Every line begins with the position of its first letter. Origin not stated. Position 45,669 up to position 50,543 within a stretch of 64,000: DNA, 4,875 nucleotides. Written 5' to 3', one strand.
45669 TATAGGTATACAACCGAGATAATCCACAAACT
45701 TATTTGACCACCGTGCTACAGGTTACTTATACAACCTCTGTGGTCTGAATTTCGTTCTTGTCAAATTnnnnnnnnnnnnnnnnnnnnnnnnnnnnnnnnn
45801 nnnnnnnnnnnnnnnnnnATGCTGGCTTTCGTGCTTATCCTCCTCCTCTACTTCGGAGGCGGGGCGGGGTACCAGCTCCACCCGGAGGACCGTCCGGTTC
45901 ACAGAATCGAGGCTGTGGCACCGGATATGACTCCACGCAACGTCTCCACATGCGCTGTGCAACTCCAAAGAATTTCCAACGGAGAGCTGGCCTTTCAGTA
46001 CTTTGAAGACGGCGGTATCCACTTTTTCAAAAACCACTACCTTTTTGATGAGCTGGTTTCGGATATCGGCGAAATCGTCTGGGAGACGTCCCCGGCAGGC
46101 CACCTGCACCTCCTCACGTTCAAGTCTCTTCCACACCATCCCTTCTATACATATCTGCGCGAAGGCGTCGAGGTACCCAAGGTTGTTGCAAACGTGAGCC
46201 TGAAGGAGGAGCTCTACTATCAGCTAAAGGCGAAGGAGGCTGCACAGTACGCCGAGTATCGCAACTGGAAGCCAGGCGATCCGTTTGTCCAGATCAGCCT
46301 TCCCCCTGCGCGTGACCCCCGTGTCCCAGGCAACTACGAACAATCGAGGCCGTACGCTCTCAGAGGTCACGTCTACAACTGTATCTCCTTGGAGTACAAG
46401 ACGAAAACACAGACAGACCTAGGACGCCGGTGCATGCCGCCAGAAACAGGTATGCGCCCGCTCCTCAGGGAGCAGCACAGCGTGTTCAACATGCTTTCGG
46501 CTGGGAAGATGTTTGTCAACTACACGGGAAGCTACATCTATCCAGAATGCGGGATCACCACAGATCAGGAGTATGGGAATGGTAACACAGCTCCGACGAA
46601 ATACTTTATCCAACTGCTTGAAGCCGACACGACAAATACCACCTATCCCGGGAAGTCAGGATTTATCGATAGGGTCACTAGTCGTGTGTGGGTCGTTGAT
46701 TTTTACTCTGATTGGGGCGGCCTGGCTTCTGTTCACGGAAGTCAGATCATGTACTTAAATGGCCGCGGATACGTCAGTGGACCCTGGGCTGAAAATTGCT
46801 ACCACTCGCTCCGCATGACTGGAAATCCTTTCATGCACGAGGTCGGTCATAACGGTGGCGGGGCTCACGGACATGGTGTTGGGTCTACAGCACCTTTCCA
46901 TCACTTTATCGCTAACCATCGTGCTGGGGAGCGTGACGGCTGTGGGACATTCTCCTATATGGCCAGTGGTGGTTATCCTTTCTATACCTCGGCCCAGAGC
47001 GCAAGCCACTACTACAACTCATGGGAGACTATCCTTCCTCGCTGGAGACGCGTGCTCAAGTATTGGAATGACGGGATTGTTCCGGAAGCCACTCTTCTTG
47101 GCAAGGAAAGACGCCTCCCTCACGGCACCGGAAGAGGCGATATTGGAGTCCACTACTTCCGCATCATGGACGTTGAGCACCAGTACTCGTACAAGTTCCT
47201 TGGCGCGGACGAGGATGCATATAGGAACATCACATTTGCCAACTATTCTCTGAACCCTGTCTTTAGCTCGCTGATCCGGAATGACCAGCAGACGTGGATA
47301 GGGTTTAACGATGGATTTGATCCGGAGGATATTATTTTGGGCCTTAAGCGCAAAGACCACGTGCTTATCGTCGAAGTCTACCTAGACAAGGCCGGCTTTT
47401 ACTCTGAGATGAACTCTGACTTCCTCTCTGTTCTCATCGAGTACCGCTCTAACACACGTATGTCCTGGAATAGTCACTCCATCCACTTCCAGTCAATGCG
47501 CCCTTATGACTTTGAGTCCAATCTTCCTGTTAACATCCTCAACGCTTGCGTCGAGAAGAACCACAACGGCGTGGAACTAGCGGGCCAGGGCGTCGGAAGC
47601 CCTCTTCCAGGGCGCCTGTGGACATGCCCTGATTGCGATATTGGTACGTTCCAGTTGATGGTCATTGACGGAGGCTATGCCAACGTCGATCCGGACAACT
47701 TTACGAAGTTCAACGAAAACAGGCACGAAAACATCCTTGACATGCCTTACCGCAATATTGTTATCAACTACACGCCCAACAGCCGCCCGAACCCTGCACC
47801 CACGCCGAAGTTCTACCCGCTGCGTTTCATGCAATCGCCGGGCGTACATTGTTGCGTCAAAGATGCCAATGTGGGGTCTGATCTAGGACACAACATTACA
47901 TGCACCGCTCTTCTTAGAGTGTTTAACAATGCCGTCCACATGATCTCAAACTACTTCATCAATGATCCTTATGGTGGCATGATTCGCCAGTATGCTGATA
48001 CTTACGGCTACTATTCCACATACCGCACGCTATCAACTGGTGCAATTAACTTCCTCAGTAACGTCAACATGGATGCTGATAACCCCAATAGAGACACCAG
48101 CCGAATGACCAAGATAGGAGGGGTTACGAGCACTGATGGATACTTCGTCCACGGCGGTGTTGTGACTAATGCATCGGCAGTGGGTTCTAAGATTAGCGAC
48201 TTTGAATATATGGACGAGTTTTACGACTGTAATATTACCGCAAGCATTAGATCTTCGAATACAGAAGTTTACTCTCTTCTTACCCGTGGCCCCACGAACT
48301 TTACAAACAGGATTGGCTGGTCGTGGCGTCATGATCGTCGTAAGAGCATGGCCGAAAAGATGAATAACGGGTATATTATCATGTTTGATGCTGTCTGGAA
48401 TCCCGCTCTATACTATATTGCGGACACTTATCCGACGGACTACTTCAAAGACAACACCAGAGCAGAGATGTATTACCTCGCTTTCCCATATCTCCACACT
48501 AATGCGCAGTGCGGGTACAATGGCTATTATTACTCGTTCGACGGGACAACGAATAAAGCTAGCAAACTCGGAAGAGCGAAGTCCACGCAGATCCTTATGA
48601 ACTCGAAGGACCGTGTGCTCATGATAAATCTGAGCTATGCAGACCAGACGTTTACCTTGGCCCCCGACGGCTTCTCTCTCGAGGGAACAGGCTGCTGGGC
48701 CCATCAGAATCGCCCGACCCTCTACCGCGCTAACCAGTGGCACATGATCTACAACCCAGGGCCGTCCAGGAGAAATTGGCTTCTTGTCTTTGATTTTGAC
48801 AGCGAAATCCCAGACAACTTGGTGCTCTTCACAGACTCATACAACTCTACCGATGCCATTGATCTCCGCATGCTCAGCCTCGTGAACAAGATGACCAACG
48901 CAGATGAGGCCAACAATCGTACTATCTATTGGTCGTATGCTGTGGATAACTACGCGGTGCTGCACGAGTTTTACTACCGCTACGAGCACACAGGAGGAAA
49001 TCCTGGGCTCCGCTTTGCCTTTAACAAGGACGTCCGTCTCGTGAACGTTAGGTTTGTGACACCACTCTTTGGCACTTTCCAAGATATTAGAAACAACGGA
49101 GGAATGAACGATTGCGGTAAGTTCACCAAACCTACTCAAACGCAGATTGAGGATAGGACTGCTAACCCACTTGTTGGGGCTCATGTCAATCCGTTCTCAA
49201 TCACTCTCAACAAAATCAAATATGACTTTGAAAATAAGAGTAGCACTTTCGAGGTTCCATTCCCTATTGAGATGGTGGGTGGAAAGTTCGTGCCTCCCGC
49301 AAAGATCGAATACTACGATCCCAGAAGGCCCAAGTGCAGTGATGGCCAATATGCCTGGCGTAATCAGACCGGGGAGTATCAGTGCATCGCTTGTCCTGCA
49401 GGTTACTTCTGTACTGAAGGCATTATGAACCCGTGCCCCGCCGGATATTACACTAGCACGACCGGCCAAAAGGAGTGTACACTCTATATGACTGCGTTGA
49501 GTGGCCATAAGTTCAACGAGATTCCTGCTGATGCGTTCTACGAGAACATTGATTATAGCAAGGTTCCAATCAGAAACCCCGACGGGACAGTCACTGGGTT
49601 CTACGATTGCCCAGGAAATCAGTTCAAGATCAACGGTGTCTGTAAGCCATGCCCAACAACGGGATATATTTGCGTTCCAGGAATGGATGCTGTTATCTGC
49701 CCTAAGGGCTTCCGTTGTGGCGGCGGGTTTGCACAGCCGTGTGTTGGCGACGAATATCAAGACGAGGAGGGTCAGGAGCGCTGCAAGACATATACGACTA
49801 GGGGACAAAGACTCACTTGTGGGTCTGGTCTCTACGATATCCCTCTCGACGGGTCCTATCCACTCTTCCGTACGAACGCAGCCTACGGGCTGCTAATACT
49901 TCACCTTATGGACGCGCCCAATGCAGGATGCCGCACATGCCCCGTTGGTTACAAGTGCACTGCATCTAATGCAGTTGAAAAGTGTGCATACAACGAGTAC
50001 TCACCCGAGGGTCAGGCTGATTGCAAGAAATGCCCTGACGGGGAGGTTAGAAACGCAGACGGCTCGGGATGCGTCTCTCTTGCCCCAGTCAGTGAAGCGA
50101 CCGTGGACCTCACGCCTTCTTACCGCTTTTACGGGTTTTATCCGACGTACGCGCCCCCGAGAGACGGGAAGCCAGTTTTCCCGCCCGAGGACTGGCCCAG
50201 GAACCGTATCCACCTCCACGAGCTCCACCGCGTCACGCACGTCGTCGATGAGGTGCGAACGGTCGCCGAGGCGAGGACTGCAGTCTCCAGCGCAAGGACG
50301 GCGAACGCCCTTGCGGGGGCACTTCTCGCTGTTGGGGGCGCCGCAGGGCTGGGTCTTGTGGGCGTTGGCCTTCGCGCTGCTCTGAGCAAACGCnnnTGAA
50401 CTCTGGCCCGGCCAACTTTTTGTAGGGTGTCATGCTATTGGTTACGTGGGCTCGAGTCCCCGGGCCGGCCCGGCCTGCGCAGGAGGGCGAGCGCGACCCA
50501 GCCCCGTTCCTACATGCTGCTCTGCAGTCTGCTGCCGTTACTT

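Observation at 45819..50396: Large membrane-anchored protein carrying a perfect metzincin zinc-binding motif plus furin/GCC-like Cys repeats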

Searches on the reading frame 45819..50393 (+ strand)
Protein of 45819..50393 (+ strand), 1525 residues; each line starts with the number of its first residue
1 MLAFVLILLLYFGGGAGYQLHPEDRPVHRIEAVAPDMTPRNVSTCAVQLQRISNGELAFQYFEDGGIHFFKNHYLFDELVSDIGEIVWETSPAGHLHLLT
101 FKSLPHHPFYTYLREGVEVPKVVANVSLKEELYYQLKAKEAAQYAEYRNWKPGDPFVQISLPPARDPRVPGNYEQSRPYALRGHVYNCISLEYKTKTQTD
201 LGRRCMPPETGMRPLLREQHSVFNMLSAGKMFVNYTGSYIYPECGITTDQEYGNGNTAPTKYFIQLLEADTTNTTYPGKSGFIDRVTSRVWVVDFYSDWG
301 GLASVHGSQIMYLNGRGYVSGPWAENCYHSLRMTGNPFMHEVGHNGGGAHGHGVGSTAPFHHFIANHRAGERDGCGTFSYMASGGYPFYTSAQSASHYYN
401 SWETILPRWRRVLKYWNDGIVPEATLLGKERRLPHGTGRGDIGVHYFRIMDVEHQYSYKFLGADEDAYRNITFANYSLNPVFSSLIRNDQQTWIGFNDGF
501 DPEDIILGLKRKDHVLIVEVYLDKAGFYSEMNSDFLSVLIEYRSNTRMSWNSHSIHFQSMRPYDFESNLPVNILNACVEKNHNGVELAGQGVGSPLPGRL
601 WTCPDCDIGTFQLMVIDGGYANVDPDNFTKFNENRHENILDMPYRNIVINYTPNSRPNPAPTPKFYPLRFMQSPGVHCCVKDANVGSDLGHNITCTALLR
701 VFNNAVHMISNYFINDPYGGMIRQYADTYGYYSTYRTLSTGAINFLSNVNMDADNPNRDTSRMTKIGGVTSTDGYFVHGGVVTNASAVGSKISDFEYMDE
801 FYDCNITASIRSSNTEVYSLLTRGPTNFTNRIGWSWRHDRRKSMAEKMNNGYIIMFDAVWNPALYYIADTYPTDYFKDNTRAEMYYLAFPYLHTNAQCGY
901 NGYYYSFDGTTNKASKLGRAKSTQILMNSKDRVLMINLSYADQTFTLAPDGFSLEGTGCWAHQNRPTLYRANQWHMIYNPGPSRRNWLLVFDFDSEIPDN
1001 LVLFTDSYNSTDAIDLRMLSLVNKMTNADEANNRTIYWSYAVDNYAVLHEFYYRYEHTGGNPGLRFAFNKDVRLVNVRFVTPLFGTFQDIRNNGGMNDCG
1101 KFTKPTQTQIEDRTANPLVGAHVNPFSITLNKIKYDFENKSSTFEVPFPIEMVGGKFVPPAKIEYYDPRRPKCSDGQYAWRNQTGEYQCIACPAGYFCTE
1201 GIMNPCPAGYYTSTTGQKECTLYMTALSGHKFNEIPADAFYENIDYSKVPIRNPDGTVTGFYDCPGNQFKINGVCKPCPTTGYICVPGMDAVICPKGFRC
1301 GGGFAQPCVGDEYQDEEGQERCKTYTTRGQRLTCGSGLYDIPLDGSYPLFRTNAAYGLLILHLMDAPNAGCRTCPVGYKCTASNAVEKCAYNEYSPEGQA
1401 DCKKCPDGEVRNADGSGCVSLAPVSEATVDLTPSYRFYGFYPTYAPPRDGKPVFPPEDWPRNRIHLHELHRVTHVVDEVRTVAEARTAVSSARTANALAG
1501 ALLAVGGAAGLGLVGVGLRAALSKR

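Call 6: search_protein_families(library=pfam, proteins=[window:45819-50393:+], max_evalue=10)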
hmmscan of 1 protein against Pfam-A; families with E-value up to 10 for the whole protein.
window:45819-50393:+ (1525 aa): 2 families
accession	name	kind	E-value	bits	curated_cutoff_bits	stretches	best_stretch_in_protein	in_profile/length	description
PF13582.12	Reprolysin_3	-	0.089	13.8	22.4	1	297-350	75-122/123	Metallo-peptidase family M12B Reprolysin-like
PF07699.19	Ephrin_rec_like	-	0.36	11.1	23.1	1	1204-1221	12-29/48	Tyrosine-protein kinase ephrin type A/B receptor-like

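Call 7: search_solved_structures(query=window:45819-50393:+, max_evalue=10, show_alignments=3)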
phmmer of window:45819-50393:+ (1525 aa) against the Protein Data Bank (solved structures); distinct sequences matched with E-value up to 10: 0.

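Call 8: find_homologous_proteins(query=window:45819-50393:+, max_evalue=0.001)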
Query window:45819-50393:+ (1525 aa): 2 proteins with E <= 0.001 among 4965 candidates.
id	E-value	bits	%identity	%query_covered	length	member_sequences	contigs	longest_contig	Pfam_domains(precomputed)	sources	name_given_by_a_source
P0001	0.0e+0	3656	99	100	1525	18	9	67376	-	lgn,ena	-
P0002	0.0e+0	2098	58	98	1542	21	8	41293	-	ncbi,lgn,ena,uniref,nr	ncbi:Hypothetical protein DHA2_153245 [Giardia duodenalis]|uniref:Uncharacterized protein n=1 Tax=Gi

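Call 10: list_cluster_members(proteins=[P0001, P0002])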
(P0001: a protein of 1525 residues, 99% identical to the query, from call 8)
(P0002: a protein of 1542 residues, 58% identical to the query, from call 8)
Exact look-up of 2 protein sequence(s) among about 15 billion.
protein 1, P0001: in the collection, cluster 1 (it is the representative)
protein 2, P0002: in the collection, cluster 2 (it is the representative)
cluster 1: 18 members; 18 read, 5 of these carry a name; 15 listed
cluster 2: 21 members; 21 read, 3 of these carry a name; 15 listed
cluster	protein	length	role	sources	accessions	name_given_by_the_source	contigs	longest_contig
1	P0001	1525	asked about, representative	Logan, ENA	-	-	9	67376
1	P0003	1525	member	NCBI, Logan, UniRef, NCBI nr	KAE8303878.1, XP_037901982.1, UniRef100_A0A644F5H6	hypothetical protein GL50803_0060647 [Giardia duodenalis] | Peptidase M60 domain-containing protein n=1 Tax=Giardia intestinalis (strain ATCC 50803 / ... | hypothetical protein GL50803_0060647 [Giardia intestinalis]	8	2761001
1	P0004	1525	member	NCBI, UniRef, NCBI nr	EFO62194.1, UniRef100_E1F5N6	Hypothetical protein GLP15_4623 [Giardia lamblia P15] | Uncharacterized protein n=1 Tax=Giardia intestinalis (strain P15) TaxID=658858 ...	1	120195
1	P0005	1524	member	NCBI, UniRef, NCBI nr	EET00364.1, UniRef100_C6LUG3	Hypothetical protein GL50581_2416 [Giardia duodenalis ATCC 50581] | Peptidase M60 domain-containing protein n=1 Tax=Giardia intestinalis (strain ATCC 50581 / ... | Hypothetical protein GL50581_2416 [Giardia intestinalis ATCC 50581]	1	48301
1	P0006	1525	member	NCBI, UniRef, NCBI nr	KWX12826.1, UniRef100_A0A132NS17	hypothetical protein QR46_3180 [Giardia duodenalis assemblage B] | Peptidase M60 domain-containing protein n=1 Tax=Giardia duodenalis assemblage B ... | hypothetical protein QR46_3180 [Giardia intestinalis assemblage B]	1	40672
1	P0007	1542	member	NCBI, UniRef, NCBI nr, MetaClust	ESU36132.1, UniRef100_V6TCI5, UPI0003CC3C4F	Hypothetical protein DHA2_154638 [Giardia duodenalis] | Uncharacterized protein n=1 Tax=Giardia intestinalis TaxID=5741 RepID=V6TCI5_GIAIN | Hypothetical protein DHA2_154638 [Giardia intestinalis]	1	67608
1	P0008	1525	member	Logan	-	-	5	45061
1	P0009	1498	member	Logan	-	-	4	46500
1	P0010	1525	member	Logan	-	-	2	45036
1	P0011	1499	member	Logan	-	-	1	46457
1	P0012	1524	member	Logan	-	-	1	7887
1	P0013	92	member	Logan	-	-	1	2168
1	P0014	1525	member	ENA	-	-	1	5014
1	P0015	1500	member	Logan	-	-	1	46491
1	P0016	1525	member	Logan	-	-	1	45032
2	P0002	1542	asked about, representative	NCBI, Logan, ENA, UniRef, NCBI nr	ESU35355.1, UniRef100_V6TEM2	Hypothetical protein DHA2_153245 [Giardia duodenalis] | Uncharacterized protein n=1 Tax=Giardia intestinalis TaxID=5741 RepID=V6TEM2_GIAIN | Hypothetical protein DHA2_153245 [Giardia intestinalis]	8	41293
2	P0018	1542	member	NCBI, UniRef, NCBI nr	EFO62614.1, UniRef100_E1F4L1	Hypothetical protein GLP15_3903 [Giardia lamblia P15] | Uncharacterized protein n=1 Tax=Giardia intestinalis (strain P15) TaxID=658858 ...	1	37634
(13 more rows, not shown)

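Call 18: search_protein_families(library=pfam, proteins=[P0002], max_evalue=10)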
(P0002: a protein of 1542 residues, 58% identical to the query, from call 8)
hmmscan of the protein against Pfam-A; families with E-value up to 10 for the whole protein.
P0002 (1542 aa): 3 families
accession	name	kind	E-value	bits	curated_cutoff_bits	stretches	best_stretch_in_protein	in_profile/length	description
PF24339.2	OB_DEPS-1_3rd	-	0.072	13.3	27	0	540-563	24-47/63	P-granule-associated protein DEPS-1, third OB-fold domain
PF07699.19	Ephrin_rec_like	-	0.25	11.6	23.1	1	1208-1226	12-30/48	Tyrosine-protein kinase ephrin type A/B receptor-like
PF13582.12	Reprolysin_3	-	0.6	11.1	22.4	1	305-354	79-122/123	Metallo-peptidase family M12B Reprolysin-like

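Call 19: search_protein_families(library=ncbifam, proteins=[window:45819-50393:+], max_evalue=10)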
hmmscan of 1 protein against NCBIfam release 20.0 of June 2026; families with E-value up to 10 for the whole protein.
window:45819-50393:+ (1525 aa): 0 families

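Call 22: search_solved_structures(query=A1, max_evalue=10, show_alignments=3)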
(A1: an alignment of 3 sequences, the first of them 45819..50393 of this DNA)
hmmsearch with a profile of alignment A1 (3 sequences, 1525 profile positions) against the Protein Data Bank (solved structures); distinct sequences matched with E-value up to 10: 1.
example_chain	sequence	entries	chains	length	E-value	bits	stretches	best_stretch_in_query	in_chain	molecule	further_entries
2jye_A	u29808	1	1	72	1.4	9.6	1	1172-1230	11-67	Granulin A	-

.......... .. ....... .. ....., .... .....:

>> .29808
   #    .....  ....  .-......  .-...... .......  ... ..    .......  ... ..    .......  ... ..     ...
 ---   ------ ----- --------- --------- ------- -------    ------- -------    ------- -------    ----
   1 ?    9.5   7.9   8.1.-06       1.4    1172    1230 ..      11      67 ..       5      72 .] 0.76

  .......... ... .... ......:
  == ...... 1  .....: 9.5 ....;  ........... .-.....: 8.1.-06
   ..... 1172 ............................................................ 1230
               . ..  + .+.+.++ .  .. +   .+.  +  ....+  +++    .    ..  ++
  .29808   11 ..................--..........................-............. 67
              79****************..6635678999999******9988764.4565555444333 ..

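Call 32: find_homologous_proteins(query=A2, max_evalue=0.001)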
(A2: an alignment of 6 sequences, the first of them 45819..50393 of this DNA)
Query A2 (6 sequences) (1525 aa, profile of the alignment): 2 proteins with E <= 0.001 among 6477 candidates.
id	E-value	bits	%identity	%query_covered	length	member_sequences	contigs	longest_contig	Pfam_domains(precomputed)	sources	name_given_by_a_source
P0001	0.0e+0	2242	99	100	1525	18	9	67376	-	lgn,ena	-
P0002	0.0e+0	2170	58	98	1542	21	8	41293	-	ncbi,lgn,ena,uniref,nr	ncbi:Hypothetical protein DHA2_153245 [Giardia duodenalis]|uniref:Uncharacterized protein n=1 Tax=Gi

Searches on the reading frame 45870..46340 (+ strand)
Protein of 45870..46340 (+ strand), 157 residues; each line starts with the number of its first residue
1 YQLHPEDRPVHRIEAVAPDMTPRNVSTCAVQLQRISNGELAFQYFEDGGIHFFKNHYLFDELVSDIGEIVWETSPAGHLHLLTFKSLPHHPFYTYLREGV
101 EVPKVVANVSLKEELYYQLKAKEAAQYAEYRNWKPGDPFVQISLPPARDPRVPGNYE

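Call 90: search_protein_families(library=pfam, proteins=[window:45870-46340:+], max_evalue=1)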
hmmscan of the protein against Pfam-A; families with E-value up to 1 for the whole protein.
window:45870-46340:+ (157 aa): 0 families

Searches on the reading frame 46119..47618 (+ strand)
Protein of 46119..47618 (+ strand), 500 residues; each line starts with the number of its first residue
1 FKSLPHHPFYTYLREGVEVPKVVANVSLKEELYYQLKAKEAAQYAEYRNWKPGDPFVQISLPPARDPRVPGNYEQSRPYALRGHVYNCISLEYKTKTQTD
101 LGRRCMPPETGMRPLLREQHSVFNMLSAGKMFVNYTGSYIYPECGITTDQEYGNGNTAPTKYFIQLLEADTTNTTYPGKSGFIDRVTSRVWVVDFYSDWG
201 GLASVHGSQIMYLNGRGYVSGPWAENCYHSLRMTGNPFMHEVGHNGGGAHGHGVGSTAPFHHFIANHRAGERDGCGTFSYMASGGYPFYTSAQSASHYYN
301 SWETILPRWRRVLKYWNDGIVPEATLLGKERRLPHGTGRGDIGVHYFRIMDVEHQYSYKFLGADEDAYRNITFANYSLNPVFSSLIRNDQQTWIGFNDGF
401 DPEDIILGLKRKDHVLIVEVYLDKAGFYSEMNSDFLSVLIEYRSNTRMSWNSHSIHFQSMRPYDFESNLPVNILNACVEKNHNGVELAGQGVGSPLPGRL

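Call 18: search_protein_families(library=pfam, proteins=[window:46119-47618:+], max_evalue=10)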
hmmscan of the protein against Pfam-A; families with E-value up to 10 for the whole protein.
window:46119-47618:+ (500 aa): 2 families
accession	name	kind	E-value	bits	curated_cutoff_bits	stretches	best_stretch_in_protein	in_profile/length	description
PF13582.12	Reprolysin_3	-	0.026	15.5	22.4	1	197-250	75-122/123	Metallo-peptidase family M12B Reprolysin-like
PF13688.12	Reprolysin_5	-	1.9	9.1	27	1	190-270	96-164/196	Metallo-peptidase family M12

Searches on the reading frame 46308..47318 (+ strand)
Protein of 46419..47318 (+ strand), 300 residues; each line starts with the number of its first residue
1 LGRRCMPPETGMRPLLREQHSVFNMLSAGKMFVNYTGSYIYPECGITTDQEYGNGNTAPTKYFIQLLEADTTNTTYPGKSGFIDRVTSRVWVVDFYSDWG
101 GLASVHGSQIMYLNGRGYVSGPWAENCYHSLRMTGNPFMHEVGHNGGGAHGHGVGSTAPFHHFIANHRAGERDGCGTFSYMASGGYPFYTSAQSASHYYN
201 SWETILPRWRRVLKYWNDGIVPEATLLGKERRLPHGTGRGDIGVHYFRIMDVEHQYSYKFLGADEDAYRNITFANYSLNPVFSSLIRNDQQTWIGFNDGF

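Call 18: search_protein_families(library=pfam, proteins=[window:46419-47318:+], max_evalue=10)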
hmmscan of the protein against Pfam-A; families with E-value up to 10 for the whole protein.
window:46419-47318:+ (300 aa): 2 families
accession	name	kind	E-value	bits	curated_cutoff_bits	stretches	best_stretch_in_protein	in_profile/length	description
PF13582.12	Reprolysin_3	-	0.018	16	22.4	1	97-150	75-122/123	Metallo-peptidase family M12B Reprolysin-like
PF13688.12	Reprolysin_5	-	0.78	10.4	27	1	90-170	96-164/196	Metallo-peptidase family M12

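Call 50: find_homologous_proteins(query=A5, max_evalue=10)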
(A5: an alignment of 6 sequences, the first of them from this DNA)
Query A5 (6 sequences) (305 aa, profile of the alignment): 3 proteins with E <= 10 among 4970 candidates.
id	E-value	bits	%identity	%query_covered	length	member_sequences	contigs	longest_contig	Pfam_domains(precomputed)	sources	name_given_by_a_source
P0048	2.6e-110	387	69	60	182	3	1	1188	-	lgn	-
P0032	6.4e-60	221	61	42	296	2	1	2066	-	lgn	-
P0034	6.8e-59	218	48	58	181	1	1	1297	-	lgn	-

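Call 52: search_protein_families(library=pfam, alignment_id=A5, max_evalue=10)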
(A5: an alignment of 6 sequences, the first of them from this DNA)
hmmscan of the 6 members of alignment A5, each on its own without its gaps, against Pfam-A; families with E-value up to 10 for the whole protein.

A. member 1, seq(305 aa): 2 families
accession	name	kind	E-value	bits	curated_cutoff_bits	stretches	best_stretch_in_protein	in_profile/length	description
PF13582.12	Reprolysin_3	-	0.019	16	22.4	1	134-187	75-122/123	Metallo-peptidase family M12B Reprolysin-like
PF13688.12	Reprolysin_5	-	0.87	10.2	27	1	127-207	96-164/196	Metallo-peptidase family M12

B. families by the number of members that match (of 6 scanned): 2 families
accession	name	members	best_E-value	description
PF13582.12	Reprolysin_3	6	0.0056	Metallo-peptidase family M12B Reprolysin-like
PF13688.12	Reprolysin_5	2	0.45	Metallo-peptidase family M12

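Call 92: search_solved_structures(query=A5, max_evalue=10, show_alignments=5)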
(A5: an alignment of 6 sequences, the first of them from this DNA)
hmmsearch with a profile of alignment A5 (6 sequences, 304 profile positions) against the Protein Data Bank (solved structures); distinct sequences matched with E-value up to 10: 0.

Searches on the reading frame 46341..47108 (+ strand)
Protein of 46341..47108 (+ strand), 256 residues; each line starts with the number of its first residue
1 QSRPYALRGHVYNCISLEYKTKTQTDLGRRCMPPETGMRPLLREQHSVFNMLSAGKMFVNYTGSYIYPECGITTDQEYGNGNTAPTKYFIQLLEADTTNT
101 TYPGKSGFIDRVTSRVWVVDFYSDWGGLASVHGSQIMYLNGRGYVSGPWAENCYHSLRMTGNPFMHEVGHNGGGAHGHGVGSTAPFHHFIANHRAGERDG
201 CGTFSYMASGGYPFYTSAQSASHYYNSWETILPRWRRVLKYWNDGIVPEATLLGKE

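Call 62: predict_structure(alignment_id=A6)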
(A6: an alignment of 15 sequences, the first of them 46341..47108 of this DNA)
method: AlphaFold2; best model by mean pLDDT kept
length: 256 residues; sequences in the alignment: 15
mean_pLDDT: 29.2   pTM: 0.19
mean pLDDT of the five models: 29.2, 27.6, 27.0, 25.0, 24.8
residues with pLDDT >= 90: 0; 70-90: 0; 50-70: 5; < 50: 251
segments of 3 or more residues with pLDDT < 50: 1-93, 99-256
pLDDT, mean of each block of 10 residues (from residue 1): 21 30 40 40 38 27 23 28 36 51 38 25 22 20 23 24 21 23 27 28 21 21 25 32 40 37
secondary structure, 60 per line:
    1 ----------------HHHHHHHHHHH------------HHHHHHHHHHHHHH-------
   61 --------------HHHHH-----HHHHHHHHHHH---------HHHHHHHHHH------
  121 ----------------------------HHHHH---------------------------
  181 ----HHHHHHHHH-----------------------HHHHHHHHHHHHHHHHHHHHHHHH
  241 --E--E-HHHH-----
elements in order: H17-27 H40-53 H75-79 H85-95 H105-114 H149-153 H185-193 H217-240 H248-251
